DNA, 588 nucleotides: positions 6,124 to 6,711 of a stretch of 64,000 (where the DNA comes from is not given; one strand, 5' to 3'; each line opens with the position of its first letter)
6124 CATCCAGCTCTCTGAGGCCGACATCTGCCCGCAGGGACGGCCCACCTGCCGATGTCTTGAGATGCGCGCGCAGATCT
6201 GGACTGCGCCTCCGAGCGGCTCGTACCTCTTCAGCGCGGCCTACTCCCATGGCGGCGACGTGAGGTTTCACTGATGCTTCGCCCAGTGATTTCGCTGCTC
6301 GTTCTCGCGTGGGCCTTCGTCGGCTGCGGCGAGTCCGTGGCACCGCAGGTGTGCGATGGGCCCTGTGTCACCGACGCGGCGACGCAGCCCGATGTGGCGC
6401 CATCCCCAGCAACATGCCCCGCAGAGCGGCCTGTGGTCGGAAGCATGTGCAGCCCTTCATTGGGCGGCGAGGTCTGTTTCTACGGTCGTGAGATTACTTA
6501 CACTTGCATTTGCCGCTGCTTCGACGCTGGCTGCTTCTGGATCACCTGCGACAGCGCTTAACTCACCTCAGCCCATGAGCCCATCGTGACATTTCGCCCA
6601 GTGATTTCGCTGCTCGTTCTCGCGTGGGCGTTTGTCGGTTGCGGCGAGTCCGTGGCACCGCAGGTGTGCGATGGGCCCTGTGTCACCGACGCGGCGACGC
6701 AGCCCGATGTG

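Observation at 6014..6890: Tandemly duplicated small Cys-rich lipopeptides with a localized hypervariable patch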

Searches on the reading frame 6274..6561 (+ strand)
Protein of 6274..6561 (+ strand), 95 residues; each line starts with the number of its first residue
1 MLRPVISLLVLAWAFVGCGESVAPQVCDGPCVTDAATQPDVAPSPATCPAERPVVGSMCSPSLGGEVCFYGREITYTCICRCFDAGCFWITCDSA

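Call 4: search_protein_families(library=pfam, proteins=[window:6274-6561:+], max_evalue=1)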
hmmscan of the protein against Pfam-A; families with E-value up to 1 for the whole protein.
window:6274-6561:+ (95 aa): 0 families

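Call 5: find_homologous_proteins(query=window:6274-6558:+, max_evalue=0.01)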
Query window:6274-6558:+ (95 aa): 2 proteins with E <= 0.01 among 3 candidates.
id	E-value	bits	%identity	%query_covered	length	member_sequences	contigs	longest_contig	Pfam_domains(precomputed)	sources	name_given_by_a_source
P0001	1.5e-58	213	100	100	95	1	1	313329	-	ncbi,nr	ncbi:MAG: hypothetical protein Q8Q09_27415 [Deltaproteobacteria bacterium]|nr:hypothetical protein [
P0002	3.7e-46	174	85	98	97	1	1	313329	-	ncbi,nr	ncbi:MAG: hypothetical protein Q8Q09_27420 [Deltaproteobacteria bacterium]|nr:hypothetical protein [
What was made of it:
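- The contig is 313 kb (call 5).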

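Call 6: search_protein_families(library=ncbifam, proteins=[window:6274-6561:+], max_evalue=1)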
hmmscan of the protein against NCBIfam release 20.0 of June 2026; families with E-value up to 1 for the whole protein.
window:6274-6561:+ (95 aa): 0 families

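Call 12: find_encoding_contigs(protein=P0001, flank=10000, max_places=4)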
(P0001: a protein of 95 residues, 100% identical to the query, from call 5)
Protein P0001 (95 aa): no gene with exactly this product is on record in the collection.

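Call 18: search_protein_representatives(alignment_id=A2)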
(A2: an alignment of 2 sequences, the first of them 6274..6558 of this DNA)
Query: 2 sequences, 97 profile positions. Proteins with E-value up to 0.001 (for the whole library): 4; up to 1e-10: 2; up to 1e-30: 1. The best 4 are listed.
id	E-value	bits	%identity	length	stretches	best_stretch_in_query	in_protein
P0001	2.8e-56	204.0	-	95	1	2-97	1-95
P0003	8.0e-15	71.1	-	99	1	11-97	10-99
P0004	2.2e-05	40.9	-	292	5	29-62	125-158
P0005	5.5e-04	36.4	-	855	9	3-29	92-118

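Call 21: find_homologous_proteins(query=A3, max_evalue=1)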
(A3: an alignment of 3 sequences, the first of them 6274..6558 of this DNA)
Query A3 (3 sequences) (95 aa, profile of the alignment): 4 proteins with E <= 1 among 571 candidates.
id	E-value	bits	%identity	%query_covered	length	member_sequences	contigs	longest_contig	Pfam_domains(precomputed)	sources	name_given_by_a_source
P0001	4.0e-50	186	100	100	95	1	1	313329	-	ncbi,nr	ncbi:MAG: hypothetical protein Q8Q09_27415 [Deltaproteobacteria bacterium]|nr:hypothetical protein [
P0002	1.0e-49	185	85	98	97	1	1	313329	-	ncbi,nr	ncbi:MAG: hypothetical protein Q8Q09_27420 [Deltaproteobacteria bacterium]|nr:hypothetical protein [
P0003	8.0e-40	153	46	100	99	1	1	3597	-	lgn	-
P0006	8.1e-27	111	53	100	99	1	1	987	-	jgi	jgi:hypothetical protein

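Call 23: find_encoding_contigs(protein=P0003, flank=10000)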
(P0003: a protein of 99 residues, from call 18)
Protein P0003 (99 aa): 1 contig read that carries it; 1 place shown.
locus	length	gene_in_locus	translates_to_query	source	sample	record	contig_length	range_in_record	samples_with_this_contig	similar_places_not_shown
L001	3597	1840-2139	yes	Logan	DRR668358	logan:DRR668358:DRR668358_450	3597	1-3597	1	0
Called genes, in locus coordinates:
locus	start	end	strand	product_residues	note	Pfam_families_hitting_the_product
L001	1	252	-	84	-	?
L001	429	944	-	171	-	-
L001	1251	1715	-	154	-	-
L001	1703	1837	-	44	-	-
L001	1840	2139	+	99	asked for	-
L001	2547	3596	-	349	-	?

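Call 24: find_encoding_contigs(protein=P0006, flank=10000)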
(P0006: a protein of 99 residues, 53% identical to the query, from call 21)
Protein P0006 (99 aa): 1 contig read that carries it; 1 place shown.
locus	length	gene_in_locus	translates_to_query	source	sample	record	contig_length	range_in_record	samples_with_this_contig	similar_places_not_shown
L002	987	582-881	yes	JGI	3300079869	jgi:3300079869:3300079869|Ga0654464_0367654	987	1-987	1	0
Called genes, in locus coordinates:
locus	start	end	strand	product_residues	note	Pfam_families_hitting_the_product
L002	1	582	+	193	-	?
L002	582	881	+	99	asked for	-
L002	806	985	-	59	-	?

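Call 32: find_related_loci(query=A4, collection=genome_contigs, flank=10000)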
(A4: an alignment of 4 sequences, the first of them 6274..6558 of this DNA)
Query A4 (95 aa) in genome_contigs; peptide patterns used: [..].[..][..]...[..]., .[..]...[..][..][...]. (x = any residue, [..] = any of these).
238 stretches matched a pattern, but none encodes a relative of the query by tblastn (E <= 1e-3).

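Call 33: find_related_loci(query=A4, collection=metagenome_contigs, flank=10000)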
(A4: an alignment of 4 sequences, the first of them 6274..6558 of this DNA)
Query A4 (95 aa) in metagenome_contigs; peptide patterns used: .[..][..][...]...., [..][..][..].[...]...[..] (x = any residue, [..] = any of these).
330 stretches matched a pattern, but none encodes a relative of the query by tblastn (E <= 1e-3).

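Call 34: find_homologous_proteins(query=L002:1-579:+, max_evalue=0.01)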
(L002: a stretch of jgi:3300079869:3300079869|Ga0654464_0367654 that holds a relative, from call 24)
Query L002:1-579:+ (193 aa): 1 proteins with E <= 0.01 among 30 candidates.
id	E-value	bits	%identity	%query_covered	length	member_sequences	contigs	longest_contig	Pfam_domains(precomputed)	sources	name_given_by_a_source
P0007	1.2e-80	288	69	93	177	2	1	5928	-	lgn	-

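Call 36: find_encoding_contigs(protein=P0007, flank=10000)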
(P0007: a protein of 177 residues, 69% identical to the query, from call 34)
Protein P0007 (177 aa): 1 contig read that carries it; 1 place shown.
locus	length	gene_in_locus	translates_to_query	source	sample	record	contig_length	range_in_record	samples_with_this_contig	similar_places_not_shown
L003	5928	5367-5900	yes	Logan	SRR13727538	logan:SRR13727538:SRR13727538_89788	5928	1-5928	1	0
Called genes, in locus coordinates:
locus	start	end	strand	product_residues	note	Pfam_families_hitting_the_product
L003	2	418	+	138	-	?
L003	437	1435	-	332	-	PF13621:Cupin_8, PF08007:JmjC_2 (weak)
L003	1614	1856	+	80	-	-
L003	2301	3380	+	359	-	-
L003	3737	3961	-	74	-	-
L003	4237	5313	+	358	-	PF00082:Peptidase_S8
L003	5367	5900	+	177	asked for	-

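Call 38: search_protein_families(library=pfam, proteins=[P0007, L003:2301-3380:+, L003:4237-5313:+, L003:1614-1856:+, L001:429-944:-, L001:1251-1715:-, L001:2547-3596:-], max_evalue=0.1)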
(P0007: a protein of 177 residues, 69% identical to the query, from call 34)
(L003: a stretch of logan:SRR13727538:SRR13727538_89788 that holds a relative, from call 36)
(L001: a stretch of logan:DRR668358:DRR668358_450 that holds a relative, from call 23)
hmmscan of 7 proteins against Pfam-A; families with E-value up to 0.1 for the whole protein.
P0007 (177 aa): 0 families

L003:2301-3380:+ (359 aa): 1 family
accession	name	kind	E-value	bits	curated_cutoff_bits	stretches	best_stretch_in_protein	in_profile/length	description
PF19809.4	DUF6292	-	0.035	14.9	27.1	0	239-272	36-69/88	Family of unknown function (DUF6292)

L003:4237-5313:+ (358 aa): 2 families
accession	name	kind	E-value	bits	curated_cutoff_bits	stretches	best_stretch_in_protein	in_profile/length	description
PF00082.27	Peptidase_S8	-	5.9e-11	42.7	21.8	1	131-272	51-180/288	Subtilase family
PF09089.16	gp12-short_mid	-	0.057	14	25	0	179-209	28-59/81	Phage short tail fibre protein gp12, middle domain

L003:1614-1856:+ (80 aa): 0 families

L001:429-944:- (171 aa): 0 families

L001:1251-1715:- (154 aa): 0 families

L001:2547-3596:- (349 aa): 0 families

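Call 43: predict_structure(alignment_id=A5)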
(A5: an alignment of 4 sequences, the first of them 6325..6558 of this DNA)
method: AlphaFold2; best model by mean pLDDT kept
length: 78 residues; sequences in the alignment: 4
mean_pLDDT: 57.2   pTM: 0.31
mean pLDDT of the five models: 57.2, 56.2, 54.3, 52.8, 52.1
residues with pLDDT >= 90: 0; 70-90: 10; 50-70: 41; < 50: 27
segments of 3 or more residues with pLDDT < 50: 1-25
pLDDT, mean of each block of 10 residues (from residue 1): 43 44 50 56 67 67 70 62
secondary structure, 60 per line:
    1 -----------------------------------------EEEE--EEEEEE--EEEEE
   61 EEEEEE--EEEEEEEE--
elements in order: E42-45 E48-53 E56-66 E69-76
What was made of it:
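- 6454..6509 (+): Hypervariable patch in copy 1 (residues P61-I79; loops between Cys59, Cys68 and Cys78). In the low-confidence model it falls on the first beta-hairpin and the start of strand 3 (call 43).
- The disordered linker is predicted with pLDDT <50 for mature residues 1-25 (call 43).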

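Call 46: search_solved_structures(query=A6, max_evalue=10)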
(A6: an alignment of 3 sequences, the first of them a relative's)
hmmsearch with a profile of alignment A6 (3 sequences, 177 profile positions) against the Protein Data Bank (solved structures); distinct sequences matched with E-value up to 10: 2.
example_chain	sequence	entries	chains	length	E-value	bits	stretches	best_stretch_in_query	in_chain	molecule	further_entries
4v3p_LQ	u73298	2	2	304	1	12.2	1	121-171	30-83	60S ribosomal protein L5 | 60S ribosomal protein L18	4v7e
3oq3_A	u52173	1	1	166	1.1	12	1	79-163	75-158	Interferon alpha-5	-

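Call 47: search_solved_structures(query=A5, max_evalue=10)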
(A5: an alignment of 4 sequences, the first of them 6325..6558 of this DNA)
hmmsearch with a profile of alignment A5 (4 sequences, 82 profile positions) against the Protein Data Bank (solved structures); distinct sequences matched with E-value up to 10: 35.
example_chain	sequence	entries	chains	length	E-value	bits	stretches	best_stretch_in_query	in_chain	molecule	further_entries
8dpz_G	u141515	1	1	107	0.34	14.8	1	28-62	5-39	DH1338 Fab Light Chain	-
7sn1_L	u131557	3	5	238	0.61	14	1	27-64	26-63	neutralizing antibody C1C-A3 Fab light chain | neutralizing antibody C1C-A3 light chain variable region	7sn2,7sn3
9cjy_I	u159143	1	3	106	0.7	13.8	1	28-62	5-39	3-C07 Light chain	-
9pzc_P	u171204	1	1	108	0.74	13.7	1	28-62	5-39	C4K Fab light chain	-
9yq6_E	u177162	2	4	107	0.77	13.7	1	28-62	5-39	PIV3HN-09 Fab Kappa Chain | PIV3HN-09 Fab KC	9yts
8ejh_L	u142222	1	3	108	0.86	13.5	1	27-62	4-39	12.1F Fab light chain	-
7s6j_L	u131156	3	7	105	0.88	13.5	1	28-62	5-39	J08 fragment antigen binding light chain variable domain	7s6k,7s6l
7po5_D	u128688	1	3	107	0.9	13.4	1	28-62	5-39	47C9 antibody light chain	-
8d47_L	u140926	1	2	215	0.91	13.4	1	28-69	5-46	fp.006 light chain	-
7kew_J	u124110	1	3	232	0.94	13.4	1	19-62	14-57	BDBV-43 Fab light chain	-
9bu8_D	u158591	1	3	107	0.95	13.4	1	27-62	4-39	Fab c115.131 light chain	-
7pnq_Y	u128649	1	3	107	0.96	13.4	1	28-62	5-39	43E6 antibody light chain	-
8r9w_L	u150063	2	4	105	0.98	13.3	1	28-62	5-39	22C10 antibody light chain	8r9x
9cin_L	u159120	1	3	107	1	13.3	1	28-62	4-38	Antibody Light Chain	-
8a1e_E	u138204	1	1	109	1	13.3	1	28-62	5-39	Fab 17C7 light chain variable domain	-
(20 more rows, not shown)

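Call 53: search_protein_families(library=padloc, proteins=[window:6274-6561:+, P0007], max_evalue=1)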
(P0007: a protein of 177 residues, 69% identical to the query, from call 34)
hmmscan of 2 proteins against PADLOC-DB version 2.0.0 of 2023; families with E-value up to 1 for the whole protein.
window:6274-6561:+ (95 aa): 0 families

P0007 (177 aa): 0 families

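Call 54: search_protein_families(library=phrogs, proteins=[window:6274-6561:+, P0007], max_evalue=1)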
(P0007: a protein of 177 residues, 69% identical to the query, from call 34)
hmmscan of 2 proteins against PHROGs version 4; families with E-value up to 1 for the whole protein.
window:6274-6561:+ (95 aa): 1 family
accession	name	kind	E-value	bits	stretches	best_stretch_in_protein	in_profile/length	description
phrog_35826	-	unknown function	0.27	12.2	1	25-52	48-75/124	-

P0007 (177 aa): 1 family
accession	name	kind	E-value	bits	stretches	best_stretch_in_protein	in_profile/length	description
phrog_16876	-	unknown function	0.1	14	1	113-137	35-59/96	-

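Call 57: predict_structure(alignment_id=A7)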
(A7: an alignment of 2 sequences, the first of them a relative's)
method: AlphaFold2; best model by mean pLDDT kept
length: 177 residues; sequences in the alignment: 2
mean_pLDDT: 47.7   pTM: 0.46
mean pLDDT of the five models: 47.7, 34.9, 32.2, 31.6, 30.4
residues with pLDDT >= 90: 0; 70-90: 0; 50-70: 81; < 50: 96
segments of 3 or more residues with pLDDT < 50: 1-46, 67-75, 90-95, 105-108, 125-130, 132-146, 171-177
pLDDT, mean of each block of 10 residues (from residue 1): 28 32 45 38 47 61 52 50 56 50 50 56 48 43 46 56 60 40
secondary structure, 60 per line:
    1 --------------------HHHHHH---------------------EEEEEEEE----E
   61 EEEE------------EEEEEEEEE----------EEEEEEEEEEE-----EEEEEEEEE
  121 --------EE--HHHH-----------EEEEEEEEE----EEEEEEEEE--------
elements in order: H21-26 E48-55 E60-64 E77-85 E96-106 E112-120 H133-136 E148-156 E161-169
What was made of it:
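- The structure models are of low confidence (pLDDT 57 and 48; calls 43, 57).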

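Call 61: fold_search(model_id=the predicted structure, library=pdb)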
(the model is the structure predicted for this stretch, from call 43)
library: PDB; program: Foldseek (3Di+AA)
matches with E <= 10: 3; with E <= 0.001: 0
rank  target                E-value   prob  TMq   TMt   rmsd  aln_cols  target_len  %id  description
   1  1szb_B                5.5e+00  0.02  0.19  0.11   8.6        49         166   22  Crystal structure of the human MBL-associated protein 19 (MAp19) (released 2004-06-22)
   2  1szb_A                8.3e+00  0.01  0.17  0.09   9.4        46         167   22  Crystal structure of the human MBL-associated protein 19 (MAp19) (released 2004-06-22)
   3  8jut_A                9.4e+00  0.01  0.19  0.01   7.7        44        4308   18  rat megalin RAP complex (released 2024-06-19)
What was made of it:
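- On Known protein protease-inhibitor families (Pfam/MEROPS: Kazal, SSI, I9, ecotin and others): Foldseek found no hit at E<=0.001, though the model is weak (call 61).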

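Call 73: search_protein_families(library=ncbifam, proteins=[P0007, L003:2301-3380:+, L003:4237-5313:+, L003:1614-1856:+, L003:3737-3961:-, L001:429-944:-, L001:1251-1715:-, L001:2547-3596:-, L001:1-252:-], max_evalue=0.1)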
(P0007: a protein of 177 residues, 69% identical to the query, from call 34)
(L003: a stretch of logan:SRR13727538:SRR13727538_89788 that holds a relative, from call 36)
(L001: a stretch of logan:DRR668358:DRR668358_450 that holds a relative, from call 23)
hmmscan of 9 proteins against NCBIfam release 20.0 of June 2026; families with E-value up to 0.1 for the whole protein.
P0007 (177 aa): 0 families

L003:2301-3380:+ (359 aa): 0 families

L003:4237-5313:+ (358 aa): 2 families
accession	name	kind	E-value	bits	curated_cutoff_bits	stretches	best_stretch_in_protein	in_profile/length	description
TIGR03921.1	T7SS_mycosin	equivalog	2.4e-14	53.2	278.75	1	129-277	45-188/353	type VII secretion-associated serine protease mycosin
NF049966.1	QH_SP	equivalog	0.00044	19.7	165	1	183-268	72-140/219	subtilisin-like serine protease QhpE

L003:1614-1856:+ (80 aa): 0 families

L003:3737-3961:- (74 aa): 2 families
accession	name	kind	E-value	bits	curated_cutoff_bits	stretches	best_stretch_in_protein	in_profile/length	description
NF008651.0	PRK11648.1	equivalog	0.04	13.6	216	1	9-52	65-109/196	metal-dependent hydrolase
NF001953.0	PRK00733.2-1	equivalog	0.087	11.1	783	1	12-60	135-186/697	sodium-translocating pyrophosphatase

L001:429-944:- (171 aa): 1 family
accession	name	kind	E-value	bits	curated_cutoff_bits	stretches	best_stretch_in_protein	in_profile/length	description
NF033773.1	tellur_TrgA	subfamily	0.063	13.4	40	0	40-93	19-72/145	TrgA family protein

L001:1251-1715:- (154 aa): 0 families

L001:2547-3596:- (349 aa): 0 families

L001:1-252:- (84 aa): 2 families
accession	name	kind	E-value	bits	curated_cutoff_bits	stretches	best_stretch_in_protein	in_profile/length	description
TIGR03696.1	Rhs_assc_core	domain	1.1e-15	57.8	32.5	1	20-82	13-75/76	RHS repeat-associated core domain-containing protein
NF041261.1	RHS_core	equivalog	1.6e-05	22.9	2000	1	20-80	1199-1258/1261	RHS element core protein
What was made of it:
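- Closest known: Orphan immunity modules of polymorphic toxin loci. Same: One homologue (L001) lies 1.6 kb from an Rhs-core fragment (call 73).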

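Call 75: find_related_loci(query=A4, collection=viral_contigs, flank=5000)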
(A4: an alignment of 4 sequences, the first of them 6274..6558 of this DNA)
Query A4 (95 aa) in viral_contigs; peptide patterns used: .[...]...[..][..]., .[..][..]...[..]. (x = any residue, [..] = any of these).
83 stretches matched a pattern, but none encodes a relative of the query by tblastn (E <= 1e-3).
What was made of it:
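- Tried and rejected: GTDB genomes, JGI metagenome contigs and IMG/VR with the peptide profile found nothing (calls 32, 33, 75).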

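Call 76: find_related_loci(query=A6, collection=metagenome_contigs, flank=10000)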
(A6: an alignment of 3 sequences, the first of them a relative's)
Query A6 (177 aa) in metagenome_contigs; peptide patterns used: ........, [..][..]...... (x = any residue, [..] = any of these).
133 stretches matched a pattern; 2 encode a relative of the query (tblastn E <= 1e-3); 2 distinct loci.
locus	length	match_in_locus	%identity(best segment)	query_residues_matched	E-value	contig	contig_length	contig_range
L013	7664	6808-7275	36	1-158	1e-20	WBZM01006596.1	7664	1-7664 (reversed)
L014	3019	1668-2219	33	1-177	3e-17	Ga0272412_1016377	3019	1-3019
